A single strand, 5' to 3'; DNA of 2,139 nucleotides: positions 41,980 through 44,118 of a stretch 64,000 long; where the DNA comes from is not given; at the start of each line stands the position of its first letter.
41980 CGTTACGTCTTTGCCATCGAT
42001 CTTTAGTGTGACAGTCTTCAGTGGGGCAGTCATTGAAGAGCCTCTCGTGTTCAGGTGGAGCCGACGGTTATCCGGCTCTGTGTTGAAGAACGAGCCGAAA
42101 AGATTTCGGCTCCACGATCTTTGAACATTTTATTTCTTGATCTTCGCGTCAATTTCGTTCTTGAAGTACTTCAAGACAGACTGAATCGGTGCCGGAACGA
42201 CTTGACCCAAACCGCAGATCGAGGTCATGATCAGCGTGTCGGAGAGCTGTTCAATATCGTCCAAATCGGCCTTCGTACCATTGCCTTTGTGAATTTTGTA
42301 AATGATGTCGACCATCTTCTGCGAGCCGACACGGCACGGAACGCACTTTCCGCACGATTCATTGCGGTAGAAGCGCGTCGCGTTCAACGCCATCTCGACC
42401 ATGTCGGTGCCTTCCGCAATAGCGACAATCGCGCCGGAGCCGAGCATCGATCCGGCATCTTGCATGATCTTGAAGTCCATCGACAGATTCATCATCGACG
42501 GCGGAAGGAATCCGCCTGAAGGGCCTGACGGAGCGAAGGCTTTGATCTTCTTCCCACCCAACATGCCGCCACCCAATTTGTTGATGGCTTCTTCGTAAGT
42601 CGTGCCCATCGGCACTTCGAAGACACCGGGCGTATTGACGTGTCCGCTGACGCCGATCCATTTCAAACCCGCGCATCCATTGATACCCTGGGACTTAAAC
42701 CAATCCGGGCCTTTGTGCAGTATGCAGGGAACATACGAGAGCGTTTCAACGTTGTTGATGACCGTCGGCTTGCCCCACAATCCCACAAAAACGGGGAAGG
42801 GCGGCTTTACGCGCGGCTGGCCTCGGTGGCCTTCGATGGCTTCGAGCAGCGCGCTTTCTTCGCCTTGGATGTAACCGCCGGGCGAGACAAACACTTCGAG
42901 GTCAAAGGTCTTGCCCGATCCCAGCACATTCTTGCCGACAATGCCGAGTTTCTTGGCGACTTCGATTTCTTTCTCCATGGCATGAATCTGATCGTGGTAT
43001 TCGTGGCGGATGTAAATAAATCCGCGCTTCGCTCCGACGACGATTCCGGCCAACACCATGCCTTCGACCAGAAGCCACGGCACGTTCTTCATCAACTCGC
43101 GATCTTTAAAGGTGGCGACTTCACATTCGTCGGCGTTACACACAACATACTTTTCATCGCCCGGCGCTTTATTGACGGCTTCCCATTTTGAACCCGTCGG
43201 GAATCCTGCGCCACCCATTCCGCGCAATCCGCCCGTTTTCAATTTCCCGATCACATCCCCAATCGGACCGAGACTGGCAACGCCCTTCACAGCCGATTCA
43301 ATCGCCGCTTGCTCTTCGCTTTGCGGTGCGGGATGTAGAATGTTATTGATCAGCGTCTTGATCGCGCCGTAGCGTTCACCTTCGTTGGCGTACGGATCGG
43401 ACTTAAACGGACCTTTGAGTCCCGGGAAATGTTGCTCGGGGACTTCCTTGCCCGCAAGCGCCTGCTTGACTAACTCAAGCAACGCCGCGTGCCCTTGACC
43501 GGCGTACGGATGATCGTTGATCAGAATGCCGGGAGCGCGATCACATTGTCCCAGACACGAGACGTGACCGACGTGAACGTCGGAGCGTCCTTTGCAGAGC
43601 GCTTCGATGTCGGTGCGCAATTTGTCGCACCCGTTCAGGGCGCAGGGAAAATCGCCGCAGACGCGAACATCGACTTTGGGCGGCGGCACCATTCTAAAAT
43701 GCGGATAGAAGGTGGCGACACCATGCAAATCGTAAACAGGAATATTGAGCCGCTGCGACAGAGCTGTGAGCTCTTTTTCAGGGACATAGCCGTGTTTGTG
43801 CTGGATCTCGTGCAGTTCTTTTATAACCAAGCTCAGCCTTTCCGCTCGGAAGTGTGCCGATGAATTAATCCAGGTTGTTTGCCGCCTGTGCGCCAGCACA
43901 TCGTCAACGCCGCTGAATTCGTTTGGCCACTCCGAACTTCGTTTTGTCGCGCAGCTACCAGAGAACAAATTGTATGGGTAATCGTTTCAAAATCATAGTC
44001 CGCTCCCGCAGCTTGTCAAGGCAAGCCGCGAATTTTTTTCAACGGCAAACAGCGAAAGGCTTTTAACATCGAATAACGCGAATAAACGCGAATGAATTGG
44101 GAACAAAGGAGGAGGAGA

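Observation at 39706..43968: NuoE-NuoF fusion plus a NuoG-like Fe-S protein carrying two cyclic-nucleotide-binding domains, with no catalytic partner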

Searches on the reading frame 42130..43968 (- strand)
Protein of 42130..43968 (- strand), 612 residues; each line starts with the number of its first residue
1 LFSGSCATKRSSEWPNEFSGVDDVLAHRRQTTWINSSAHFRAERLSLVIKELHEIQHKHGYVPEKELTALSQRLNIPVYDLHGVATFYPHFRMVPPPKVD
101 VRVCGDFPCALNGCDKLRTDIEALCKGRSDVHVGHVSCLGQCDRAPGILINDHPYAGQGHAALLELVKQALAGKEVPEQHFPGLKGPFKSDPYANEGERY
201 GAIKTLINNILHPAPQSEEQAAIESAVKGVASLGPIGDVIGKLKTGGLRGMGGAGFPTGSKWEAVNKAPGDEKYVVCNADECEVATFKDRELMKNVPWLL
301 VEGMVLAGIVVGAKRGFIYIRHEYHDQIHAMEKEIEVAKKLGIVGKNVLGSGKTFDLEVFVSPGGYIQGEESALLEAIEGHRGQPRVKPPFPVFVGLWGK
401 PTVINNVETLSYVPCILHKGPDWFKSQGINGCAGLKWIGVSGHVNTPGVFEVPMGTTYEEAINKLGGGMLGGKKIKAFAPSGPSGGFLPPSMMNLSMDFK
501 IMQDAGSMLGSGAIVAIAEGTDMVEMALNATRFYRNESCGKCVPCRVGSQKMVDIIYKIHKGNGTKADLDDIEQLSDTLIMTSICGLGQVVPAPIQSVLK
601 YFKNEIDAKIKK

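Call 3: search_protein_families(library=pfam, proteins=[window:42130-43968:-], max_evalue=0.1)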
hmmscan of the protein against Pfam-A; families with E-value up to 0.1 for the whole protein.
window:42130-43968:- (612 aa): 5 families
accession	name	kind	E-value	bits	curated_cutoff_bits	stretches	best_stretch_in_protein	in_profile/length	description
PF01512.22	Complex1_51K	-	3.7e-43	147.4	31.2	1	245-414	3-149/150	Nuo51 FMN-binding domain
PF10589.14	NADH_4Fe-4S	-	1.2e-28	99.2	23.5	1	525-608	1-84/85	NADH-ubiquinone oxidoreductase-F iron-sulfur binding region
PF01257.25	2Fe-2S_thioredx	-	6.6e-26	91.3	24.8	1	43-169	10-143/145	Thioredoxin-like [2Fe-2S] ferredoxin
PF10531.15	SLBB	-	8.3e-11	42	27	1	439-487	3-54/55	SLBB domain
PF22461.2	SLBB_2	-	3.3e-06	27.5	27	1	439-481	4-47/79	SLBB domain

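Call 4: search_protein_families(library=ncbifam, proteins=[window:42130-43968:-], max_evalue=0.01)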
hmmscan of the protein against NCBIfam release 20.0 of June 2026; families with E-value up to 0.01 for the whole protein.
window:42130-43968:- (612 aa): 15 families
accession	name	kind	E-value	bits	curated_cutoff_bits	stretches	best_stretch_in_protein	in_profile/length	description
TIGR01959.1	nuoF_fam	equivalog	6.2e-136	453.1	558.65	1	235-610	34-410/410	NADH-quinone oxidoreductase subunit NuoF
NF010120.0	PRK13596.1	equivalog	2.1e-108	362.6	389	1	238-611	42-418/433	NADH-quinone oxidoreductase subunit NuoF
NF008436.0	PRK11278.1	equivalog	8e-106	354.6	749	1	223-612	36-428/448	NADH-quinone oxidoreductase subunit NuoF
TIGR01958.1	nuoE_fam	subfamily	2.8e-22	79.4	142.4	1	40-168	9-145/148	NADH-quinone oxidoreductase subunit NuoE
NF005722.0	PRK07539.1-2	equivalog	1.3e-20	74.1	141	1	34-166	13-152/157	NADH-quinone oxidoreductase subunit NuoE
NF004638.0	PRK05988.1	equivalog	6.5e-19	68.3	198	1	49-170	29-157/159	formate dehydrogenase subunit gamma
NF005724.0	PRK07539.1-4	equivalog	1.8e-13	50.9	280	1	42-176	36-178/240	NADH-quinone oxidoreductase subunit NuoE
NF005725.0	PRK07539.1-5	equivalog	1.8e-13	50.5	220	1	42-166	35-167/174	NADH-quinone oxidoreductase subunit NuoE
TIGR04481.1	PR_assoc_PrdC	equivalog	2.3e-13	49.7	490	1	238-467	75-270/425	proline reductase-associated electron transfer protein PrdC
NF005747.0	PRK07571.1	equivalog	7.7e-12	45.2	224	1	41-158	32-156/173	bidirectional hydrogenase complex protein HoxE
NF003454.1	PRK05035.1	equivalog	3.8e-11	42.2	345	1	237-339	124-224/556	electron transport complex subunit RsxC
TIGR01945.1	rnfC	subfamily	1.2e-10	40.6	245.95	1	237-339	122-222/435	RnfABCDGE type electron transport complex subunit C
NF005721.0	PRK07539.1-1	equivalog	5.7e-10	38.9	308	1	50-176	50-183/292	NADH-quinone oxidoreductase subunit NuoE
NF005723.0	PRK07539.1-3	equivalog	2.9e-09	37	226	1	44-153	22-138/158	NADH-quinone oxidoreductase subunit NuoE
NF009040.0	PRK12373.1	equivalog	2.5e-08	34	514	1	45-175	36-174/400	NADH-quinone oxidoreductase subunit E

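Call 33: search_solved_structures(query=window:42130-43830:-, max_evalue=1e-20, show_alignments=3)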
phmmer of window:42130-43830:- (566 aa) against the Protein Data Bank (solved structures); distinct sequences matched with E-value up to 1e-20: 61 (the best 60 are shown).
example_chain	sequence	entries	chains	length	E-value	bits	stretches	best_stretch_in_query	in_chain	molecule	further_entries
7p5h_B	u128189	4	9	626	1.9e-109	370.1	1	173-564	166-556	Fe-hydrogenase, subunit beta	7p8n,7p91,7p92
7t2r_B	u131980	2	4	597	1.1e-108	367.6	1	55-565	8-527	NiFe hydrogenase subunit B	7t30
7q4v_B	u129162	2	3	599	1.2e-107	364.2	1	55-565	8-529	Iron hydrogenase HydB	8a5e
7q4w_B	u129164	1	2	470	2.3e-107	363.2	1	184-565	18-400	Iron hydrogenase HydB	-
8a6t_B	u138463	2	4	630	8.3e-106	358.1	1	80-565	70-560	Electron bifurcating hydrogenase subunit HydB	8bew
9n5u_B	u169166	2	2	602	1.1e-102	347.7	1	76-564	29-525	NfnB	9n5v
9bov_B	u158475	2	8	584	3.7e-102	346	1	83-564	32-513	NADH dehydrogenase (Quinone)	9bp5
8oh5_B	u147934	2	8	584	4.2e-102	345.8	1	183-565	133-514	NAD-reducing hydrogenase subunit HoxF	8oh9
2fug_1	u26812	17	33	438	8.9e-102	344.8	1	191-560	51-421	NADH-quinone oxidoreductase chain 1 | NADH-QUINONE OXIDOREDUCTASE SUBUNIT 1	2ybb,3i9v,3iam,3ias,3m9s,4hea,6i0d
9mqx_B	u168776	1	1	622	6.1e-99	335.4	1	55-562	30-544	NADH:ubiquinone oxidoreductase, NADH-binding (51 kD) subunit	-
8iuf_V1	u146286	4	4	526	1.5e-98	334.1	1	186-564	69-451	NDUFV1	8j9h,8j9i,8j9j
7q5y_C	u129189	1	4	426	2.8e-97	329.9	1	192-561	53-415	NADH-quinone oxidoreductase subunit F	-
6hl2_B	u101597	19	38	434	3e-97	329.8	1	192-561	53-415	NADH-quinone oxidoreductase subunit F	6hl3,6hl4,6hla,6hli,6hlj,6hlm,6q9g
6r7p_B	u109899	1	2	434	3e-97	329.8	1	192-561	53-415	NADH-quinone oxidoreductase subunit F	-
6q9c_B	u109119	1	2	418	3.5e-97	329.6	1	192-560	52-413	NADH-quinone oxidoreductase subunit F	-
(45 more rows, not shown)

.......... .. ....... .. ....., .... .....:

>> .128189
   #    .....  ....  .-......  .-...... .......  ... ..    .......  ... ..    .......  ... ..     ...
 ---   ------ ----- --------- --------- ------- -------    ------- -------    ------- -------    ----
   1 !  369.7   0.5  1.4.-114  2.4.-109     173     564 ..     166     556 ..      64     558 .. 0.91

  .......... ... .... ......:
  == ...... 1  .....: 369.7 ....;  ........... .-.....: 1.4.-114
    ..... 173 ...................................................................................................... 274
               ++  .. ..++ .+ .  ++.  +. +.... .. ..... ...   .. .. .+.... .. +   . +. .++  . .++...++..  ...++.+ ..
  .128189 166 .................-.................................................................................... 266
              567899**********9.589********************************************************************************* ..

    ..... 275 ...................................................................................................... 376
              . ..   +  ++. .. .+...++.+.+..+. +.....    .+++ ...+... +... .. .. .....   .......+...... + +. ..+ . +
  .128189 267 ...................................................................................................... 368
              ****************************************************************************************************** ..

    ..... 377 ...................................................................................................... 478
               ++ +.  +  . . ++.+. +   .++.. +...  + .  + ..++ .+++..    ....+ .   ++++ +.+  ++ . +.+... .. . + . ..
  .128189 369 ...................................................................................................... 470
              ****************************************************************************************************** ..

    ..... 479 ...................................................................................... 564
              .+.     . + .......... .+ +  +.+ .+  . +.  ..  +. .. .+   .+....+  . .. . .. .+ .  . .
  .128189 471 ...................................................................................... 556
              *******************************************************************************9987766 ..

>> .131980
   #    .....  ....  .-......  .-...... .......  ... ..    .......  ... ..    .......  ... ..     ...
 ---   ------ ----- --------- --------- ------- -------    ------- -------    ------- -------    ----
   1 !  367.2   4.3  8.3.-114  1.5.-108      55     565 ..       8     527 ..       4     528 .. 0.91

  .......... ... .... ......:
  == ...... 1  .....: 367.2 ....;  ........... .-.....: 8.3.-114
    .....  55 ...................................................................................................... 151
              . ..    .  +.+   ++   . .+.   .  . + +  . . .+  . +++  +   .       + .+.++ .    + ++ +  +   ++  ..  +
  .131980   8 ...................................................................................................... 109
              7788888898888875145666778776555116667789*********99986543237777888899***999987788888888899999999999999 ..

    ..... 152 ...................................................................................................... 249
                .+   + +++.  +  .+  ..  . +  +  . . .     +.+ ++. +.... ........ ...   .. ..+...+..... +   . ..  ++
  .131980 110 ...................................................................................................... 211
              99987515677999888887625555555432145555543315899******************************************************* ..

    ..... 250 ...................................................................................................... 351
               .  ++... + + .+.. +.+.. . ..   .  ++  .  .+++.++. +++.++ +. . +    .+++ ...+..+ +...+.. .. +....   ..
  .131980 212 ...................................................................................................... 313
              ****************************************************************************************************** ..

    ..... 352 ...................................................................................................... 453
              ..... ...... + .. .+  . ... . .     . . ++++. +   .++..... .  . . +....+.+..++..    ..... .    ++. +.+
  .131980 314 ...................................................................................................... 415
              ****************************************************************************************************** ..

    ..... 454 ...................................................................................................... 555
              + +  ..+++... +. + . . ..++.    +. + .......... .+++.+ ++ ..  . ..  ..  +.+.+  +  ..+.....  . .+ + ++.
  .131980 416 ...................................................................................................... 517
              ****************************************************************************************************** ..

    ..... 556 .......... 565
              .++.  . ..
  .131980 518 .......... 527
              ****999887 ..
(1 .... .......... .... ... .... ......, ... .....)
